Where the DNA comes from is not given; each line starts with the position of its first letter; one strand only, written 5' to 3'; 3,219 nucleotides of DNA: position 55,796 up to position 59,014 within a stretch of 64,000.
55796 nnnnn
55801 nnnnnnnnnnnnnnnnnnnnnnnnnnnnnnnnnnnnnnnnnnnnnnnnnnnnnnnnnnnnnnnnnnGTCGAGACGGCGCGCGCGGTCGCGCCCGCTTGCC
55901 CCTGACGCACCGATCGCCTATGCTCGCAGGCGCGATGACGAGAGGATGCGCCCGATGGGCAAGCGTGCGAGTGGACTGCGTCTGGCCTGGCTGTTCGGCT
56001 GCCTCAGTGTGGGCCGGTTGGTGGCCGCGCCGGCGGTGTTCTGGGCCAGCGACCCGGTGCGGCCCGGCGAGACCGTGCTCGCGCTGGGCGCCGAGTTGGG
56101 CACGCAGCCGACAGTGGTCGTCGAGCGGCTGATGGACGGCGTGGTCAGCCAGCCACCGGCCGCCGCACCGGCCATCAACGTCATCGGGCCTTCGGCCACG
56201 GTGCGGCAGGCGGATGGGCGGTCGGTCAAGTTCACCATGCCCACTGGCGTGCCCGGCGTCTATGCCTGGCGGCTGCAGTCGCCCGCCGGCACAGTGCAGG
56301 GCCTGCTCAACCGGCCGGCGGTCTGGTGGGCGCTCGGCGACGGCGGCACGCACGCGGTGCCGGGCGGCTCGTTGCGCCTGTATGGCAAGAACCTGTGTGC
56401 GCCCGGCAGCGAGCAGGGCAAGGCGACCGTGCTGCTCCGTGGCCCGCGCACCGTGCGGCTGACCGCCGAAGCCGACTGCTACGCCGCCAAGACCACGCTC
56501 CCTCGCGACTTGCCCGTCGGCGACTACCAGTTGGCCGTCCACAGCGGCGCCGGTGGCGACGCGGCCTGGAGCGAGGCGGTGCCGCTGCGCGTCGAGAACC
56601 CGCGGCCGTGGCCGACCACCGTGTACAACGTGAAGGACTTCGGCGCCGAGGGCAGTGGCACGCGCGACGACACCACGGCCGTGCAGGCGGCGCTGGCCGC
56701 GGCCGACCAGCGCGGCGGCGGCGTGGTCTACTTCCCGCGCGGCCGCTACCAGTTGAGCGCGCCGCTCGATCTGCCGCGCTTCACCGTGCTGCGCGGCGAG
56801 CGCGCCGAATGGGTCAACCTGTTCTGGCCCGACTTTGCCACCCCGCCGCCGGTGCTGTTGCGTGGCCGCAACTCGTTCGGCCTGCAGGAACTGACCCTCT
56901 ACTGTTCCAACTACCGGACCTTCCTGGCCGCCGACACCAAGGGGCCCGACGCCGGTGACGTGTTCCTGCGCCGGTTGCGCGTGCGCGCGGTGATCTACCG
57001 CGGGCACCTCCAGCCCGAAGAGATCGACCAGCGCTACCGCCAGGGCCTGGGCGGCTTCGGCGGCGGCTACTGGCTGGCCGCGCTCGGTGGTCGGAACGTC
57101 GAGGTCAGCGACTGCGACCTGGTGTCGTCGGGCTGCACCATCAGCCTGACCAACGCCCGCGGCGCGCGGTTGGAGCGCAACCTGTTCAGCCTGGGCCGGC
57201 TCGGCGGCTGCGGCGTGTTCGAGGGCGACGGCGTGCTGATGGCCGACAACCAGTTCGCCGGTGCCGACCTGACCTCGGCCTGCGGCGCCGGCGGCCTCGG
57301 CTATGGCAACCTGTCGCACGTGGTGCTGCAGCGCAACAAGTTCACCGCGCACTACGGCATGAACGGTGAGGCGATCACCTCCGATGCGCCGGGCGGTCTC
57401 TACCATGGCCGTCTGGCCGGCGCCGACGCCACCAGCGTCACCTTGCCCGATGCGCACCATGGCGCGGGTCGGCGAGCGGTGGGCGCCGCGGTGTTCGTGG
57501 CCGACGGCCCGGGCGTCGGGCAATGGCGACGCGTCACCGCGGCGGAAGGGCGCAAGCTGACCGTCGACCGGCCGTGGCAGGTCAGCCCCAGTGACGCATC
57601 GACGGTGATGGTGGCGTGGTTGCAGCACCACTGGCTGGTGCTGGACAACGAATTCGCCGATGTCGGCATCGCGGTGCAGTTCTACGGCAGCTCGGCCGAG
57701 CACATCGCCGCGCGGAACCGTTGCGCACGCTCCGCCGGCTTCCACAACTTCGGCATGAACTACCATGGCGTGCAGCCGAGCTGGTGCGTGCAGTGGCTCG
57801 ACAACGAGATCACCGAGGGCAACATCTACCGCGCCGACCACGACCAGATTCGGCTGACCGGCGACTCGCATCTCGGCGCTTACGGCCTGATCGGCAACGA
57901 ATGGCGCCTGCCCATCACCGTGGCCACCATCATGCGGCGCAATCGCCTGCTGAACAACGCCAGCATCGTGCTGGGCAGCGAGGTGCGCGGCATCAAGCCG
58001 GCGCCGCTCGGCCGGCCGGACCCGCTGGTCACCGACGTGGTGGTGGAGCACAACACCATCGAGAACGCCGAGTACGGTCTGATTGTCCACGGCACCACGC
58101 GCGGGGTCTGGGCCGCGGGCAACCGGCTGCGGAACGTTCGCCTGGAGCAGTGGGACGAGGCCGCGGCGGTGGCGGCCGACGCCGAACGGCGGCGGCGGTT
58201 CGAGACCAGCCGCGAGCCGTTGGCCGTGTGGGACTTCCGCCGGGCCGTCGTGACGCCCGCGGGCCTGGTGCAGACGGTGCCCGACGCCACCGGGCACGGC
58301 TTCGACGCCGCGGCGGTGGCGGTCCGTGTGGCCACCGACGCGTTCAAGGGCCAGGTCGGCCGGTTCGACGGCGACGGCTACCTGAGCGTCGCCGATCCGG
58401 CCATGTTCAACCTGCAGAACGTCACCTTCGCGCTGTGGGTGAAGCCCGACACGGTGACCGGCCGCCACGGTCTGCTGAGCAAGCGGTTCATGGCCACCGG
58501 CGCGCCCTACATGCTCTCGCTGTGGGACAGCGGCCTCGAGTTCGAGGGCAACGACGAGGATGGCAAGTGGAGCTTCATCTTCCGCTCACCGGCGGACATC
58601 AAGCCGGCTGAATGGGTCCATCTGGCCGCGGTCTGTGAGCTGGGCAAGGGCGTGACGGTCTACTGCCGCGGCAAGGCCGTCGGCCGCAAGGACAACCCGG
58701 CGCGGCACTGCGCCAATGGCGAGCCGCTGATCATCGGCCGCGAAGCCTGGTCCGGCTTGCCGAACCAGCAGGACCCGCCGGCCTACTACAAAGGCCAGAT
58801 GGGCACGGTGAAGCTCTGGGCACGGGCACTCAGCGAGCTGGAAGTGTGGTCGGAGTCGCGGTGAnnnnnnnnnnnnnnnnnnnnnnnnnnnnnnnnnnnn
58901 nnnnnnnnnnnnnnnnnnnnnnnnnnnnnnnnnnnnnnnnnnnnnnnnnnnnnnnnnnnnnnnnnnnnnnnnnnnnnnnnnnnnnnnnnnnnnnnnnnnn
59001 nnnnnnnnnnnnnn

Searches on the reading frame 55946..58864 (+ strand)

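Call 23: search_protein_families(library=pfam, proteins=[window:55946-58864:+], max_evalue=0.00001)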
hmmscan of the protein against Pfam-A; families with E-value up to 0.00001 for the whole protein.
window:55946-58864:+ (972 aa): 3 families
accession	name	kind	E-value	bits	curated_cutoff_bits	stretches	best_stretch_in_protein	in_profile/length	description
PF13385.13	Laminin_G_3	-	5.6e-21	75.7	27.6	1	808-967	2-150/151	Concanavalin A-like lectin/glucanases superfamily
PF12708.12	Pect-lyase_RHGA_epim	-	5.1e-14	53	27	1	227-286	2-62/213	Rhamnogalacturonase A/epimerase, pectate lyase-like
PF13229.12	Beta_helix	-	1e-07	32.1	25.9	0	378-468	27-112/158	Right handed beta helix region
